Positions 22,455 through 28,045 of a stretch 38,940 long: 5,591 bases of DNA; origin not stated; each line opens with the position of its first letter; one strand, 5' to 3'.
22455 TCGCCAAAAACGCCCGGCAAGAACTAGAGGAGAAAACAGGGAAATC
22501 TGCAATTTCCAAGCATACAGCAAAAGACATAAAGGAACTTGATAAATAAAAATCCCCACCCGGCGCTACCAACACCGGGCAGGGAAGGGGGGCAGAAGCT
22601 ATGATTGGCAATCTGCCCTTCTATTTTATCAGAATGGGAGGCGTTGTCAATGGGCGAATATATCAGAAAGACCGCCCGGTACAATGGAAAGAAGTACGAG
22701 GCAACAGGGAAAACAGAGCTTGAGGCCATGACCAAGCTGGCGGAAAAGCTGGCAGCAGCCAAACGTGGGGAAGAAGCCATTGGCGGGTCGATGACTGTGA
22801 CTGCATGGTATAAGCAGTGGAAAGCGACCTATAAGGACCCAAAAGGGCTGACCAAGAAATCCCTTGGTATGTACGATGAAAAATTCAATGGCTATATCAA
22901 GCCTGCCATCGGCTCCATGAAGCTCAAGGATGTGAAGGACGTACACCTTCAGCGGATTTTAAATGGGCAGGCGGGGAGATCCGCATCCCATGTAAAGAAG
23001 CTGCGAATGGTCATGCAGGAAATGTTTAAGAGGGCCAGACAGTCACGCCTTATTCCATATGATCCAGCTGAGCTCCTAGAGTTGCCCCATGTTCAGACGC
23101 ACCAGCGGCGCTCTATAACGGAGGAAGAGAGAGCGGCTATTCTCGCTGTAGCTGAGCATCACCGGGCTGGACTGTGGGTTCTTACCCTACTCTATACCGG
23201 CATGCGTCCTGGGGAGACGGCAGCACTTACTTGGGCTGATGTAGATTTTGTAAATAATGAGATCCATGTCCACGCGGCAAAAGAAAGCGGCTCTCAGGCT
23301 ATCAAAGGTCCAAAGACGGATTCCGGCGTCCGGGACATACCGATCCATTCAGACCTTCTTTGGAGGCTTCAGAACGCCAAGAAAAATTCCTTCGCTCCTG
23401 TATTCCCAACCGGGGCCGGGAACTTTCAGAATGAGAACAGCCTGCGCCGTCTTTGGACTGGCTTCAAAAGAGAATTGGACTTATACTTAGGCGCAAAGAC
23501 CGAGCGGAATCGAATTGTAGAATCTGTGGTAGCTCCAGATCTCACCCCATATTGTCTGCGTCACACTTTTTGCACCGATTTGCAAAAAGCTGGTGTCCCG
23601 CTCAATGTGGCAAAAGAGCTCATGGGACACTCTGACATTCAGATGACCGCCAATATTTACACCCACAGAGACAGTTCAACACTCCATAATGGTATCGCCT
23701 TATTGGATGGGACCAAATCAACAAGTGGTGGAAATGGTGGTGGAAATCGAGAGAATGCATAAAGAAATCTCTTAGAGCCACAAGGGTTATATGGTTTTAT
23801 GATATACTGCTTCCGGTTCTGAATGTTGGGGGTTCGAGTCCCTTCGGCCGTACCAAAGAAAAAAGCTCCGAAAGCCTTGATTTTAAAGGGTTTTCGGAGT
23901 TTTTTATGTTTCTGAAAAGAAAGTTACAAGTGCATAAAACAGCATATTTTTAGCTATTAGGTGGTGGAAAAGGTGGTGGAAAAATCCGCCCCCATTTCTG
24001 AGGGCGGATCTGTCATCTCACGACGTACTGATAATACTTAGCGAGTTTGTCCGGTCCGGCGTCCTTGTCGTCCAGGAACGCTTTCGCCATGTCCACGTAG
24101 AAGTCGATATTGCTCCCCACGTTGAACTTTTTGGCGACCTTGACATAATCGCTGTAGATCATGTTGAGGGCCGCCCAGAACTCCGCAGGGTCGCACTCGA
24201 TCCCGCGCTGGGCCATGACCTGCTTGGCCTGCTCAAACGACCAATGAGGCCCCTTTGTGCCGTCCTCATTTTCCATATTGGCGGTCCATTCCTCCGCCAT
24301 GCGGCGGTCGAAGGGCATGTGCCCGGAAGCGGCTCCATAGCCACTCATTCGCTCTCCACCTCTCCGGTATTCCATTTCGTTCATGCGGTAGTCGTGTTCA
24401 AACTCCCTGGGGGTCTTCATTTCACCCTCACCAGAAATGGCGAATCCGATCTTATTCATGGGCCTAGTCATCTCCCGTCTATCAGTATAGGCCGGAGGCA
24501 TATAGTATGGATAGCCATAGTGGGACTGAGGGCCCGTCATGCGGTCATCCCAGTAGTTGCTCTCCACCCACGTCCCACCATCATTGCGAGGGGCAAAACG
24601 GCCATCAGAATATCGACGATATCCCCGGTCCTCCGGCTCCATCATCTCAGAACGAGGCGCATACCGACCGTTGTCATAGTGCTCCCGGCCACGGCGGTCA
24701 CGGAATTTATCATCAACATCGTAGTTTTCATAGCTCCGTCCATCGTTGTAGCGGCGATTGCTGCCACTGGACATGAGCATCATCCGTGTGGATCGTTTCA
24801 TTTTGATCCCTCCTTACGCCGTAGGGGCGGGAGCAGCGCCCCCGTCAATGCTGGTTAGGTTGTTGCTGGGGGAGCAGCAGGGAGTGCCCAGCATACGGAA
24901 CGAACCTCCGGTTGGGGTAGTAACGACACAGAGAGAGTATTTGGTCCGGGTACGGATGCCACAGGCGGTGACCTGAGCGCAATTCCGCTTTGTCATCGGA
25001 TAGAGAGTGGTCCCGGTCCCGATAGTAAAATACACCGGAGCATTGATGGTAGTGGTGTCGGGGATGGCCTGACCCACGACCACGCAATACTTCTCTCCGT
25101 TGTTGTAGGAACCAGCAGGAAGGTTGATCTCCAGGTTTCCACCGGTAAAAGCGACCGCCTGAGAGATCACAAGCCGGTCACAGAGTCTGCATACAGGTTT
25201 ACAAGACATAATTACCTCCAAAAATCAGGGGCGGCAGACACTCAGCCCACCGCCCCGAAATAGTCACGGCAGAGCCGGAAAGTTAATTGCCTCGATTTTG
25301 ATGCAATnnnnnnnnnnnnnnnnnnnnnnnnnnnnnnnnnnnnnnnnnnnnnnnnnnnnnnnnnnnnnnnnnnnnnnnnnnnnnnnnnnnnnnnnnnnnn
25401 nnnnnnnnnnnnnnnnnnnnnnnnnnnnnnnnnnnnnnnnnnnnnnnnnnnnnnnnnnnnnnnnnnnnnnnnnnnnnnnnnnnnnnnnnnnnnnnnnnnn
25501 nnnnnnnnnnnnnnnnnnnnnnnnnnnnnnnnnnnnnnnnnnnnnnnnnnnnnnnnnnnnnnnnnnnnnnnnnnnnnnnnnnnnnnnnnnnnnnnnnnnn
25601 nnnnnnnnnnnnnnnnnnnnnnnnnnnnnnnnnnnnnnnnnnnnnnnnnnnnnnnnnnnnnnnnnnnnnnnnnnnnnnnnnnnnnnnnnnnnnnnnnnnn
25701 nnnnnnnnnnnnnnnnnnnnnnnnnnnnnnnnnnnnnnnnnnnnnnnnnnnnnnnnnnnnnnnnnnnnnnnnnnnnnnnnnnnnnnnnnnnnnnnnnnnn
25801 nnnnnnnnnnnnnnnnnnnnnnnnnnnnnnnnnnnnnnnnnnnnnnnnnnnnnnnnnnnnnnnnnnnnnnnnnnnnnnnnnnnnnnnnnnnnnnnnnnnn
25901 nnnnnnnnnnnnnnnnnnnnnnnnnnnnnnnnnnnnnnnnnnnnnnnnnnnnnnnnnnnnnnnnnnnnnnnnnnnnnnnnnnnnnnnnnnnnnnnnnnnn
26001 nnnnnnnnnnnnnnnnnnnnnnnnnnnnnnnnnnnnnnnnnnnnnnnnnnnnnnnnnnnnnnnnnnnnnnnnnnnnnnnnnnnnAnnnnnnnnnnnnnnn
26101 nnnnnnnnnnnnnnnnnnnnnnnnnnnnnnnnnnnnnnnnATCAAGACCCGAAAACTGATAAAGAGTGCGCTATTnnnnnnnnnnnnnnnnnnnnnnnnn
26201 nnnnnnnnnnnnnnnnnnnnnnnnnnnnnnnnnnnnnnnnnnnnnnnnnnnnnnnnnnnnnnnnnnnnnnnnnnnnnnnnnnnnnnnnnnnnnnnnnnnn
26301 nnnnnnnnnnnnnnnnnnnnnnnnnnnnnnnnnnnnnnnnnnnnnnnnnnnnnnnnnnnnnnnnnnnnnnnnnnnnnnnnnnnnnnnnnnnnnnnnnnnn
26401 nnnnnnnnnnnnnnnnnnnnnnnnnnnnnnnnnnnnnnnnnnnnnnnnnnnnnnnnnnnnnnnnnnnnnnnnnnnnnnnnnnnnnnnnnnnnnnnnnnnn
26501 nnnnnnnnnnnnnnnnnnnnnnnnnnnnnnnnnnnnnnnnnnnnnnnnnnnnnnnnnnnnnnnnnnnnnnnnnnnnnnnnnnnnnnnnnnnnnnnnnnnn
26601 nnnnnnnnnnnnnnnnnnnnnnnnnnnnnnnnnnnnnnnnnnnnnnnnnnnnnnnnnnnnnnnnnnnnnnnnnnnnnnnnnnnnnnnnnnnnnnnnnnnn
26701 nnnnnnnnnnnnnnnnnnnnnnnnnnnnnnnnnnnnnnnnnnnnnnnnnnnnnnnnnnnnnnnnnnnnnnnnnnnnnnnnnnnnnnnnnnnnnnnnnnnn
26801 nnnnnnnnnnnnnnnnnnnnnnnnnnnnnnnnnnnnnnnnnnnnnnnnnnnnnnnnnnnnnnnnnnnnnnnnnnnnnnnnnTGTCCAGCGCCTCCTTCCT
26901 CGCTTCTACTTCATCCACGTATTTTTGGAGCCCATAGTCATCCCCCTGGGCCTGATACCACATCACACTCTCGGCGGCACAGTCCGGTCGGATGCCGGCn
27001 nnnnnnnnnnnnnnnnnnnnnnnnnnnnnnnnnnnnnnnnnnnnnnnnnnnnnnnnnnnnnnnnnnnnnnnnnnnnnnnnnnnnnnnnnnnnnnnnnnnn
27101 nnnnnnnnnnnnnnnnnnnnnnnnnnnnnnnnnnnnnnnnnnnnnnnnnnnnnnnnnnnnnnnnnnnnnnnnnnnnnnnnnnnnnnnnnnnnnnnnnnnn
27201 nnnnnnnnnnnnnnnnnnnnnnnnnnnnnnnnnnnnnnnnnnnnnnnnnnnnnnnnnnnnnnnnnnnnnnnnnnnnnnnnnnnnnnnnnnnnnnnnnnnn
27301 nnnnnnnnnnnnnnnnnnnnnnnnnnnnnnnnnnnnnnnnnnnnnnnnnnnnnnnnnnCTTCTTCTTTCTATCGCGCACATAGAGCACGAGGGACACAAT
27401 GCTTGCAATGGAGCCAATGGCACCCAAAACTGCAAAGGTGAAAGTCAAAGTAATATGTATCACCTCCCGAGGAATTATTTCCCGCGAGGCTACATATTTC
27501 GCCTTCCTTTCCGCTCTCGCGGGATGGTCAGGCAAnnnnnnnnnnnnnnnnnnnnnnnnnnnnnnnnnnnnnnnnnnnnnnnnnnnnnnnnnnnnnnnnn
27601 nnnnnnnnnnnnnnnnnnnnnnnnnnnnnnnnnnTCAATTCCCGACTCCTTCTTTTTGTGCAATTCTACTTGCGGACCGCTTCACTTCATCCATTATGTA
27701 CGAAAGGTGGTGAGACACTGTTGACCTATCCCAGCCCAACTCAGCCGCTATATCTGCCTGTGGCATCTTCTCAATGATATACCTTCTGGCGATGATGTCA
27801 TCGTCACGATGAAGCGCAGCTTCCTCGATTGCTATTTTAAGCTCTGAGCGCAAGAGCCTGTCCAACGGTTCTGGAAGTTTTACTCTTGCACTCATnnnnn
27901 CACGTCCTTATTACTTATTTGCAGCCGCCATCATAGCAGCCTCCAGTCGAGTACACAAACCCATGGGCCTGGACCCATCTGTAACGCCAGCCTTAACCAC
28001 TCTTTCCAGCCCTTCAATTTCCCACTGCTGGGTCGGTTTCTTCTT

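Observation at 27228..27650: Convergent-promoter module around a 30-aa hydrophobic peptide: candidate type I toxin-antitoxin (or holin-like toxin) locus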

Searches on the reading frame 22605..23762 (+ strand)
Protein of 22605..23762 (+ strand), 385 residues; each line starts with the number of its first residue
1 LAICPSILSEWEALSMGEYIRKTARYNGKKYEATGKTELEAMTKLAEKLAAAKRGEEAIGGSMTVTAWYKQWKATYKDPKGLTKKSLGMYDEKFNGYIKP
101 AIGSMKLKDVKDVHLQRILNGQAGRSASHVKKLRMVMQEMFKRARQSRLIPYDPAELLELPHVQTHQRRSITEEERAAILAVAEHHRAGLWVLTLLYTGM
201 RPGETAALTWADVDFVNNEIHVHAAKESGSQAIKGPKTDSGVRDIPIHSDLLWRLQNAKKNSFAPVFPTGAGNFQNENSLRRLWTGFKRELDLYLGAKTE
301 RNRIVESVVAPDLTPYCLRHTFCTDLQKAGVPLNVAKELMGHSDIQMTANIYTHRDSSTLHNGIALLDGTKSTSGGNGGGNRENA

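Call 72: search_protein_families(library=phrogs, proteins=[window:22605-23762:+], max_evalue=0.00001)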
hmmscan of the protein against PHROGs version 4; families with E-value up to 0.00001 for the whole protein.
window:22605-23762:+ (385 aa): 6 families
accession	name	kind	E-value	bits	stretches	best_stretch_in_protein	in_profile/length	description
phrog_1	-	integration and excision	3.2e-67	229.1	1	23-368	127-448/611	integrase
phrog_216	-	integration and excision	3e-31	109.6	1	128-368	10-237/301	integrase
phrog_7244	-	integration and excision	3e-11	44.1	1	36-232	45-240/263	integrase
phrog_23271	-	unknown function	1.8e-09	38.4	1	313-355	9-51/67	-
phrog_7685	-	integration and excision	3.2e-09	37.7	1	309-356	177-224/240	integrase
phrog_26960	-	unknown function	1.1e-06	29.9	1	29-135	33-141/146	-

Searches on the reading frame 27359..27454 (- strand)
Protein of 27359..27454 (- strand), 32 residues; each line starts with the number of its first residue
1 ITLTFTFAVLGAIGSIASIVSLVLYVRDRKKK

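Call 35: search_protein_families(library=pfam, proteins=[window:27359-27454:-], max_evalue=10)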
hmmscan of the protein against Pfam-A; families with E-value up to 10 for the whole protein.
seq(32 aa): 1 family
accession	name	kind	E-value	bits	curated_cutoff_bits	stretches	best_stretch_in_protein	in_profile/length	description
PF00746.26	Gram_pos_anchor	-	0.0012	19.2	20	1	8-32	18-42/43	LPXTG cell wall anchor motif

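Call 36: search_protein_families(library=ncbifam, proteins=[window:27359-27454:-], max_evalue=10)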
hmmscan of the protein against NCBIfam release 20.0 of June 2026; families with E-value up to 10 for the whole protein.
seq(32 aa): 0 families

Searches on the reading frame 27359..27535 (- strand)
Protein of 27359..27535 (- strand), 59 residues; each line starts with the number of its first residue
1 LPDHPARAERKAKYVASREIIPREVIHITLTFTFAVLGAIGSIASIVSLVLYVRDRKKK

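Call 35: search_protein_families(library=pfam, proteins=[window:27359-27535:-], max_evalue=10)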
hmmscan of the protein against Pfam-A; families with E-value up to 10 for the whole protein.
seq(59 aa): 1 family
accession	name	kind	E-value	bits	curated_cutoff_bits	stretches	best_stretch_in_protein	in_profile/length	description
PF00746.26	Gram_pos_anchor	-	0.0054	17.1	20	1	35-59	18-42/43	LPXTG cell wall anchor motif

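Call 68: find_homologous_proteins(query=window:27359-27535:-, max_evalue=0.01)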
Query seq(59 aa) (59 aa): 11 proteins with E <= 0.01 among 12 candidates.
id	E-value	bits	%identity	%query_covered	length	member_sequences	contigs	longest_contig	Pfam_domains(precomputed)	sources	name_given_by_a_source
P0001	1.3e-27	111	97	100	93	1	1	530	-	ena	-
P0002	1.6e-26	108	98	97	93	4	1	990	-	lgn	-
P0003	5.3e-19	85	96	81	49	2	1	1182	-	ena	-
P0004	1.3e-17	80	100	73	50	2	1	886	-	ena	-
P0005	1.6e-7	49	71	71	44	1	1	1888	-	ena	-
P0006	7.3e-7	47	69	71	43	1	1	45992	-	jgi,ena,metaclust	metaclust:\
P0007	9.0e-7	47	69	71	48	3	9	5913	-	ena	-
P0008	4.2e-5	41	69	71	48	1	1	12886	-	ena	-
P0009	1.2e-4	40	58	76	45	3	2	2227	-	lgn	-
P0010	1.7e-4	39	58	76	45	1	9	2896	-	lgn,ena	-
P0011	2.9e-4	39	60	76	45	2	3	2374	-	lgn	-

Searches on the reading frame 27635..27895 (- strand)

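Call 8: search_protein_families(library=phrogs, proteins=[window:27635-27895:-], max_evalue=0.01)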
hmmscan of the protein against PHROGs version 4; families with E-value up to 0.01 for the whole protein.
window:27635-27895:- (86 aa): 5 families
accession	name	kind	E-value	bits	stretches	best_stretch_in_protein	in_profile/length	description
phrog_351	-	transcription regulation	0.00058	19.5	1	30-77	679-728/928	RNA polymerase sigma factor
phrog_7545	-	DNA, RNA and nucleotide metabolism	0.0031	18.7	1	30-75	5-49/160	HNH endonuclease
phrog_7061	-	DNA, RNA and nucleotide metabolism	0.0048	18.4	1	36-62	37-63/70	HTH DNA binding protein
phrog_8446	-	DNA, RNA and nucleotide metabolism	0.0058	17.3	1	30-78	59-107/211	HNH endonuclease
phrog_11138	-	unknown function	0.0063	17.8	0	28-72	92-136/142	-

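Call 35: search_protein_families(library=pfam, proteins=[window:27635-27895:-], max_evalue=10)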
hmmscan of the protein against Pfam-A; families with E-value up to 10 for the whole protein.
window:27635-27895:- (86 aa): 17 families
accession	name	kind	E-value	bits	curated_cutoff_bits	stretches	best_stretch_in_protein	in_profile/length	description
PF04545.22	Sigma70_r4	-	8e-06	25.7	24.1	1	30-72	8-49/50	Sigma-70, region 4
PF01022.26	HTH_5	-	0.00022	21.5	22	1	48-67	20-39/47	Bacterial regulatory protein, arsR family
PF13936.12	HTH_38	-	0.00033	20.8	27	1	35-64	13-41/44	Helix-turn-helix domain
PF13384.12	HTH_23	-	0.00061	20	24.6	1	37-64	12-38/50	Homeodomain-like domain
PF16509.11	KORA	-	0.00064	20.3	26.7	1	17-72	4-59/84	TrfB plasmid transcriptional repressor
PF08281.18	Sigma70_r4_2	-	0.0013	18.8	25.7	1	41-65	24-48/54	Sigma-70, region 4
PF24034.1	DUF7343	-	0.0016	18.7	27.6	1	43-69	18-44/62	Domain of unknown function (DUF7343)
PF09339.16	HTH_IclR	-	0.002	18.3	22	1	44-65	19-40/52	IclR helix-turn-helix domain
PF12840.13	HTH_20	-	0.0076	16.6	27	1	47-64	22-39/51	Helix-turn-helix domain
PF13412.12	HTH_24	-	0.011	15.8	21.9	1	44-64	18-38/48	Winged helix-turn-helix DNA-binding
PF08535.16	KorB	-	0.012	16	22.3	1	44-67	4-27/89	KorB domain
PF13545.12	HTH_Crp_2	-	0.015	15.7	27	1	40-65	19-44/70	Crp-like helix-turn-helix domain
PF12802.13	MarR_2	-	0.057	14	27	1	44-65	21-42/61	MarR family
PF14493.12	HTH_40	-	0.066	14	27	1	40-77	9-47/89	Helix-turn-helix domain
PF13518.12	HTH_28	-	0.088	13.4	25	1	37-63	7-32/52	Helix-turn-helix domain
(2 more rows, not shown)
